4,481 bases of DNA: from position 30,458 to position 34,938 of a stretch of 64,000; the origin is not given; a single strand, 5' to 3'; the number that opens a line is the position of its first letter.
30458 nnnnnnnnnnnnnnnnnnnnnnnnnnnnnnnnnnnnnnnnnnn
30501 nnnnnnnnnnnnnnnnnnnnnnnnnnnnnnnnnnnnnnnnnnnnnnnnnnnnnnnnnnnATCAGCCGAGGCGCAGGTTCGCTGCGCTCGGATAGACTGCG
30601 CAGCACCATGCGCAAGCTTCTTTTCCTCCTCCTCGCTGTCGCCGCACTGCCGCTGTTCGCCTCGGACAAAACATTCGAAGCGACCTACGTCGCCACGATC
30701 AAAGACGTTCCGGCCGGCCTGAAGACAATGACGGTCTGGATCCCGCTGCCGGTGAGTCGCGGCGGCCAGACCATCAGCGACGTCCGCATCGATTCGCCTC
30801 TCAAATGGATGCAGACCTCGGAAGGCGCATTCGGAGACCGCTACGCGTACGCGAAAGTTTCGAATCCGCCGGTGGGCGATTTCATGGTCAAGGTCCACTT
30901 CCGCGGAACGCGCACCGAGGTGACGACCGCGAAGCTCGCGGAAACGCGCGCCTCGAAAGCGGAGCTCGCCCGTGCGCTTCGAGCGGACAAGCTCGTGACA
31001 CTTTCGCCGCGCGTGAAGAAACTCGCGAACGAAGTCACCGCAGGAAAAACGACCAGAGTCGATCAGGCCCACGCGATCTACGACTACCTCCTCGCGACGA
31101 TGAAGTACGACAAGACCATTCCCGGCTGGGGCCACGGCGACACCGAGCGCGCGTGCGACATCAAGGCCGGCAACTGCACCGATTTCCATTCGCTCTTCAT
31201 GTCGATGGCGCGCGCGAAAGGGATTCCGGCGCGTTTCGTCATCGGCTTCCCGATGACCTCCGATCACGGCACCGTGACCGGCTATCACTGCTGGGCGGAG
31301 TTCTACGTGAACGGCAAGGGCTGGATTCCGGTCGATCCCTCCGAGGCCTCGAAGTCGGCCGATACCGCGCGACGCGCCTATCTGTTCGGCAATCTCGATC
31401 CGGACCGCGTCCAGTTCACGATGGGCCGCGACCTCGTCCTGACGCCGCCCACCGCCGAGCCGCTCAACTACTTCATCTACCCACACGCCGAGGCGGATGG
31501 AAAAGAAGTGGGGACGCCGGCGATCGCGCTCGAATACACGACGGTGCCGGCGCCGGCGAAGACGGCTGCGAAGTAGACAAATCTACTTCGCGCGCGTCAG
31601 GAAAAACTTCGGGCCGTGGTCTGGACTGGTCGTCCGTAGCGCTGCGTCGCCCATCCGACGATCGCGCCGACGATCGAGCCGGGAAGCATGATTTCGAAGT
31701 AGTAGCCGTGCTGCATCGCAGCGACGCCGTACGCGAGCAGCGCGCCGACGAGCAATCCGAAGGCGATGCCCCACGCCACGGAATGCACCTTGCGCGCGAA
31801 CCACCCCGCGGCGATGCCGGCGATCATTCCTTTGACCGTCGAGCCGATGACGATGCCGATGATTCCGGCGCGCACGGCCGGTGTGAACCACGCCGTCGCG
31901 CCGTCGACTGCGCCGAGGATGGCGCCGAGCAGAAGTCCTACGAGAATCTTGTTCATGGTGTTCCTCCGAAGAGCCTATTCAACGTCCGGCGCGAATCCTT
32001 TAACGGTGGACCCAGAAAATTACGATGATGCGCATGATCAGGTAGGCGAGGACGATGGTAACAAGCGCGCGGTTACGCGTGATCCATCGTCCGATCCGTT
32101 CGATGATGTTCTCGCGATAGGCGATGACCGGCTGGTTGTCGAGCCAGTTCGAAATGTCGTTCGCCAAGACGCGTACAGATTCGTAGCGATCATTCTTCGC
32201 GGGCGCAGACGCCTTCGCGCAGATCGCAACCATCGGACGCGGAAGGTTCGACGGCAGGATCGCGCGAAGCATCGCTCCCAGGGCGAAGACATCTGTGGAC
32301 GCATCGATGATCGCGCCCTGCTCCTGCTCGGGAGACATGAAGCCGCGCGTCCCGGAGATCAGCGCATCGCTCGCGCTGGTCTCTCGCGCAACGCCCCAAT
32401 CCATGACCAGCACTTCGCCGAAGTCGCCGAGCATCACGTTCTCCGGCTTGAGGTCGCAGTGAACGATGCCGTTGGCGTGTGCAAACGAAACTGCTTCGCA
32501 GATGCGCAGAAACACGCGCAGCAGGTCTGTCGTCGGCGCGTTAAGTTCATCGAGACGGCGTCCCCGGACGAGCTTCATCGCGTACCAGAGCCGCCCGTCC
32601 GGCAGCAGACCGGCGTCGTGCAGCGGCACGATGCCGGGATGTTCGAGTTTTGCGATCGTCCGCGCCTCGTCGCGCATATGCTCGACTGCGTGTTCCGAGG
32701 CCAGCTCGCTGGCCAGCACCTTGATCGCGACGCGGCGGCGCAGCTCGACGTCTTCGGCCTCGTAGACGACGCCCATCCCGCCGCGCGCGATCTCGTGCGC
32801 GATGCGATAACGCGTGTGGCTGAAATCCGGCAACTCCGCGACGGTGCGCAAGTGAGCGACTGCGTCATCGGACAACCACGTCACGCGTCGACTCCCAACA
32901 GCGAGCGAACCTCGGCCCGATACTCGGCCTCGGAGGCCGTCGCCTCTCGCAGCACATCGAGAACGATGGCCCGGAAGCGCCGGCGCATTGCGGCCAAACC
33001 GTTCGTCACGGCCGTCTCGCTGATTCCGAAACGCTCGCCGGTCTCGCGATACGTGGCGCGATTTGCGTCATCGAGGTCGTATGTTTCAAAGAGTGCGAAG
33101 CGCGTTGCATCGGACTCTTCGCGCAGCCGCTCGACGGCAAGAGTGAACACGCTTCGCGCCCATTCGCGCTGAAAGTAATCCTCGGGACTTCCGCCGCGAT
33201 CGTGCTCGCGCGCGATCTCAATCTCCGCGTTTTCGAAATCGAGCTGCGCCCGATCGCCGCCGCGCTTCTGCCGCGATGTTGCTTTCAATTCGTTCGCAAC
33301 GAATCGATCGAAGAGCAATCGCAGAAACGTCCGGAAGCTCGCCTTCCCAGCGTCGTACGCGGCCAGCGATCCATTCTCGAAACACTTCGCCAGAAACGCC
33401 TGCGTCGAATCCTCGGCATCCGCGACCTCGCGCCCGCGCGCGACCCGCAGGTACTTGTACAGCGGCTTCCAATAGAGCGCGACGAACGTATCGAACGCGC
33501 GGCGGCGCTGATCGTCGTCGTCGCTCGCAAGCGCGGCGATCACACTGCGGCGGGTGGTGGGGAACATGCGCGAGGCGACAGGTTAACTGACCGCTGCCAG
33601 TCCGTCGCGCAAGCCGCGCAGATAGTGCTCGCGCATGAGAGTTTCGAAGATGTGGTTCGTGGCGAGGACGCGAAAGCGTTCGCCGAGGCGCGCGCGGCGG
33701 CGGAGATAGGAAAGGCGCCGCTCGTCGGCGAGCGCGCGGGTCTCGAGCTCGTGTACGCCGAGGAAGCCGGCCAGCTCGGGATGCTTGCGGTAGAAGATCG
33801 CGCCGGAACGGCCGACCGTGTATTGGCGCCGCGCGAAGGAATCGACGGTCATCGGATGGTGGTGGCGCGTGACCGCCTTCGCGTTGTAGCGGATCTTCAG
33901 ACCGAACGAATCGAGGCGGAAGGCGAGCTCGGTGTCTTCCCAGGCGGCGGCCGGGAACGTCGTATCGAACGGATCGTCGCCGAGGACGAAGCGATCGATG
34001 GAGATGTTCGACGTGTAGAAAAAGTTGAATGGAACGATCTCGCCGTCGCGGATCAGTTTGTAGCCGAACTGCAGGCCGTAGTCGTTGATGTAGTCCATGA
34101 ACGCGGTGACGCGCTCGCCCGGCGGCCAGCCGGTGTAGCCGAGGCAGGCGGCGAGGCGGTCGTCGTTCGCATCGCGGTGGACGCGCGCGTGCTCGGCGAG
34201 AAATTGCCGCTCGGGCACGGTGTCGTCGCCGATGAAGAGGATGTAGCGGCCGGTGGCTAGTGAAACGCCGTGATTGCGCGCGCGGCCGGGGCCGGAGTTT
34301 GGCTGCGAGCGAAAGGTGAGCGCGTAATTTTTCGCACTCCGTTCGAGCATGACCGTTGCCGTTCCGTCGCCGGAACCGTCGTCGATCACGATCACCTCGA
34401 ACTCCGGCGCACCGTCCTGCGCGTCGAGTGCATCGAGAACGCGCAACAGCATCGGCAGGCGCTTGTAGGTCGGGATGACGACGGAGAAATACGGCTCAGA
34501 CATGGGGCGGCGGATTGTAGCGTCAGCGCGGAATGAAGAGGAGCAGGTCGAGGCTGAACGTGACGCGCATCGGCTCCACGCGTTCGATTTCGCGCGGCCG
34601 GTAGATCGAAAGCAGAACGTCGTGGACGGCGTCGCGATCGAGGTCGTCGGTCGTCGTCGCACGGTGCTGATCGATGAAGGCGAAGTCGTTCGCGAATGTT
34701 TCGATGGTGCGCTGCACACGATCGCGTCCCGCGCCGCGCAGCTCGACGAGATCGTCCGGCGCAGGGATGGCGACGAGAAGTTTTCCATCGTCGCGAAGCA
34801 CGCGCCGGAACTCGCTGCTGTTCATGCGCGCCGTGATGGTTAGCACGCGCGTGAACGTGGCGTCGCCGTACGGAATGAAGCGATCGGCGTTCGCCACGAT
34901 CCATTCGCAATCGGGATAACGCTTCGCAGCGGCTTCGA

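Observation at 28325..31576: Divergent module: Cys-domain wHTH regulator, then DUF4157 (HExxH) effector-like protein, then secreted transglutaminase-like cysteine protease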

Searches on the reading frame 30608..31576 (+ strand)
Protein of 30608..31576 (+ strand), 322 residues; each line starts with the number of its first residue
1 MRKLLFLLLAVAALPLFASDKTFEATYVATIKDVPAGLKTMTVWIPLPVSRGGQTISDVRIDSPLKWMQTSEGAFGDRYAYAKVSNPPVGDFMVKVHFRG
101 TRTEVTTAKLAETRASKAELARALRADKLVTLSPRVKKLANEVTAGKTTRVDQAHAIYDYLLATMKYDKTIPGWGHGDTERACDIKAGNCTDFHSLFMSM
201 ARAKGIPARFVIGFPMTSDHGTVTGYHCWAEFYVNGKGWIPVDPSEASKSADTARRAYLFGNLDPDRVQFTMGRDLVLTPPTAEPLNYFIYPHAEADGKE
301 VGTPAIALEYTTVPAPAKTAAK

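Call 3: search_protein_families(library=pfam, proteins=[window:30608-31576:+], max_evalue=0.01)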
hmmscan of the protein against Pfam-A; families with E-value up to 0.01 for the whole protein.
window:30608-31576:+ (322 aa): 2 families
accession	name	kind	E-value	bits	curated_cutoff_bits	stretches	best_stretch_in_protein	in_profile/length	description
PF01841.26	Transglut_core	-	2.6e-31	108.5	23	1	137-244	1-108/108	Transglutaminase-like superfamily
PF13471.12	Transglut_core3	-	0.0069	16.7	26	0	195-235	63-98/117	Transglutaminase-like superfamily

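Call 4: search_protein_families(library=ncbifam, proteins=[window:30608-31576:+], max_evalue=0.01)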
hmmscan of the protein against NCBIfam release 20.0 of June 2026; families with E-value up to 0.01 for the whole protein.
window:30608-31576:+ (322 aa): 0 families

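Call 28: find_related_loci(query=window:30608-31573:+, collection=genome_contigs, flank=10000)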
Query window:30608-31573:+ (322 aa) in genome_contigs; peptide patterns used: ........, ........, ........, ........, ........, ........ (x = any residue, [..] = any of these).
600 stretches matched a pattern (row limit reached: there are more); 591 encode a relative of the query (tblastn E <= 1e-3); the best 80 are kept; 80 distinct loci.
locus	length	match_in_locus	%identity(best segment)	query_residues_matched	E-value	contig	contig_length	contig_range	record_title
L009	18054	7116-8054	84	1-312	2e-178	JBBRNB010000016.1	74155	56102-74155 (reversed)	MAG: Thermoanaerobaculia bacterium isolate La1_metabat2.109 LA1C_B2.109_k141_1708999L_74155_cov_138.9180, whole genome s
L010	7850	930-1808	86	18-310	9e-178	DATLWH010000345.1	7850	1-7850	MAG TPA_asm: Thermoanaerobaculia bacterium isolate SMAG_U13213 k141_357769, whole genome shotgun sequence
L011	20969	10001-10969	65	2-322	3e-145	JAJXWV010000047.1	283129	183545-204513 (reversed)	MAG: Acidobacteria bacterium isolate BP6.bin107 NODE_31_length_283129_cov_2.383407, whole genome shotgun sequence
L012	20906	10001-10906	67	7-310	1e-138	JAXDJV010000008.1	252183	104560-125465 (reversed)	MAG: Acidobacteriota bacterium isolate BP_58 scaffold_1374324, whole genome shotgun sequence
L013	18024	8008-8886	66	19-311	2e-134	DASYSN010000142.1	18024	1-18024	MAG TPA_asm: Thermoanaerobaculia bacterium isolate SMAG_U4539 k141_1041756, whole genome shotgun sequence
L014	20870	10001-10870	68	23-313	4e-134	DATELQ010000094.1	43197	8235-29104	MAG TPA_asm: Thermoanaerobaculia bacterium isolate SMAG_U8920 k141_410587, whole genome shotgun sequence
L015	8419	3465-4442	59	1-321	3e-132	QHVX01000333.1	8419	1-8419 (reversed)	MAG: Acidobacteria bacterium isolate gp7 AA11 14_1009_16_40cm_scaffold_151585_curated, whole genome shotgun sequence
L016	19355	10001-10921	65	1-310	2e-132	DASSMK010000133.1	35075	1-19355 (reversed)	MAG TPA_asm: Thermoanaerobaculia bacterium isolate SMAG_U1196 k141_1559167, whole genome shotgun sequence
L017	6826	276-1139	63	21-309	1e-125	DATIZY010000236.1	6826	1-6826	MAG TPA_asm: Thermoanaerobaculia bacterium isolate SMAG_U15313 k141_4665939, whole genome shotgun sequence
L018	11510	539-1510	59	1-320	1e-122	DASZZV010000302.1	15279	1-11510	MAG TPA_asm: Thermoanaerobaculia bacterium isolate SMAG_U6245 k141_117476, whole genome shotgun sequence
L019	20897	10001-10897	57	15-310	1e-111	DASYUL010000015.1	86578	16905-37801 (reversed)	MAG TPA_asm: Thermoanaerobaculia bacterium isolate SMAG_U4594 k141_928475, whole genome shotgun sequence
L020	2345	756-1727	54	4-321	1e-116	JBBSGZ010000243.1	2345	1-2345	MAG: Thermoanaerobaculia bacterium isolate LS2_sbin.54 LS2_sbin.54_K_154222_L_2345_cov_22.1130, whole genome shotgun seq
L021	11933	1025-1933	55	15-314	4e-110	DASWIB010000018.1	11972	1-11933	MAG TPA_asm: Thermoanaerobaculia bacterium isolate SMAG_U2857 k141_1122882, whole genome shotgun sequence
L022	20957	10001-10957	54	8-314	3e-109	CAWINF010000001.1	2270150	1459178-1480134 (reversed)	MAG: uncultured Acidobacteriota bacterium isolate MFD04944.bin.1.105 genome assembly, contig: contig_21983, whole genome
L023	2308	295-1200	57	21-320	7e-115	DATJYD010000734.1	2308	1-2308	MAG TPA_asm: Fimbriimonadaceae bacterium isolate SMAG_U15143 k141_1827606, whole genome shotgun sequence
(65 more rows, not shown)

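Call 45: search_solved_structures(query=window:30608-31573:+, max_evalue=0.01, show_alignments=1)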
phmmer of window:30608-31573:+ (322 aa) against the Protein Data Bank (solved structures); distinct sequences matched with E-value up to 0.01: 2.
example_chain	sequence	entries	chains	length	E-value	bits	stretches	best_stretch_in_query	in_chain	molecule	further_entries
6g49_A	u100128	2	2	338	0.00056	22.5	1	165-245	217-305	Protein-glutamine gamma-glutamyltransferase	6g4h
3isr_A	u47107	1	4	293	0.0036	19.9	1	152-244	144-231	Transglutaminase-like enzymes, putative cysteine protease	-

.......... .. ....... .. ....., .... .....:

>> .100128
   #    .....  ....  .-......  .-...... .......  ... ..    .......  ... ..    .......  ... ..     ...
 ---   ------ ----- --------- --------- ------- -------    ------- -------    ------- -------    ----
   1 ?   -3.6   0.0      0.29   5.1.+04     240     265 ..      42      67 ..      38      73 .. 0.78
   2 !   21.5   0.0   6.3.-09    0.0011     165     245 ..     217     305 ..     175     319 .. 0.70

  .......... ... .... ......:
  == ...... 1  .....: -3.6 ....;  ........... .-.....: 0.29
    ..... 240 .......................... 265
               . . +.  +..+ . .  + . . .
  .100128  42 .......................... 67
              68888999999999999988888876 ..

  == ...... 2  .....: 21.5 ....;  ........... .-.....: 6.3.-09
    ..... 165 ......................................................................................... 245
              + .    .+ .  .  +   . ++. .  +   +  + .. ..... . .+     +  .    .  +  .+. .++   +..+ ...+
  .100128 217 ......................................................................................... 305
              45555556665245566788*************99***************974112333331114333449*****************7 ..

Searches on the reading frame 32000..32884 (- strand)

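Call 3: search_protein_families(library=pfam, proteins=[window:32000-32884:-], max_evalue=0.01)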
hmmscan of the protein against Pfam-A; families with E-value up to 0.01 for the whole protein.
window:32000-32884:- (294 aa): 5 families
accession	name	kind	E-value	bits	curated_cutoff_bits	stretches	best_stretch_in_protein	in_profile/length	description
PF00069.31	Pkinase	-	2.6e-31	109.4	31.7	1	26-217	1-198/263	Protein kinase domain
PF07714.23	PK_Tyr_Ser-Thr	-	1.7e-17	64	23.1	1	28-209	3-197/258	Protein tyrosine and serine/threonine kinase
PF01636.29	APH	-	0.00047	20.4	23.2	1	56-166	82-197/239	Phosphotransferase enzyme family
PF03109.22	ABC1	-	0.0011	18.7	22.9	0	110-170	160-218/244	ABC1 atypical kinase-like domain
PF01163.29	RIO1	-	0.0024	18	22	1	103-172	85-157/187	RIO domain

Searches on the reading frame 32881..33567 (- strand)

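Call 3: search_protein_families(library=pfam, proteins=[window:32881-33567:-], max_evalue=0.01)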
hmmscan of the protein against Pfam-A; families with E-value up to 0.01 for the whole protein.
window:32881-33567:- (228 aa): 1 family
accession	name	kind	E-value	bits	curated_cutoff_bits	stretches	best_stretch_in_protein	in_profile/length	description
PF07638.17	Sigma70_ECF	-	0.0012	19.2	21.1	1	74-199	71-180/185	ECF sigma factor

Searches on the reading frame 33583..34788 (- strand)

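Call 16: search_protein_families(library=pfam, proteins=[window:33583-34788:-], max_evalue=0.0001)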
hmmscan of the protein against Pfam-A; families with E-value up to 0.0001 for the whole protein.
window:33583-34788:- (401 aa): 3 families
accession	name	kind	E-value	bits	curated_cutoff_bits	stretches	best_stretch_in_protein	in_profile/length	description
PF00535.33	Glycos_transf_2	-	3.4e-24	86.1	23.3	1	102-225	1-124/168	Glycosyl transferase family 2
PF13641.12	Glyco_tranf_2_3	-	8.4e-13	49.3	27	1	99-321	1-223/230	Glycosyltransferase like family 2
PF10111.15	Glyco_tranf_2_2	-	2.9e-07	30.7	27.3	1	127-193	27-95/276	Glycosyltransferase like family 2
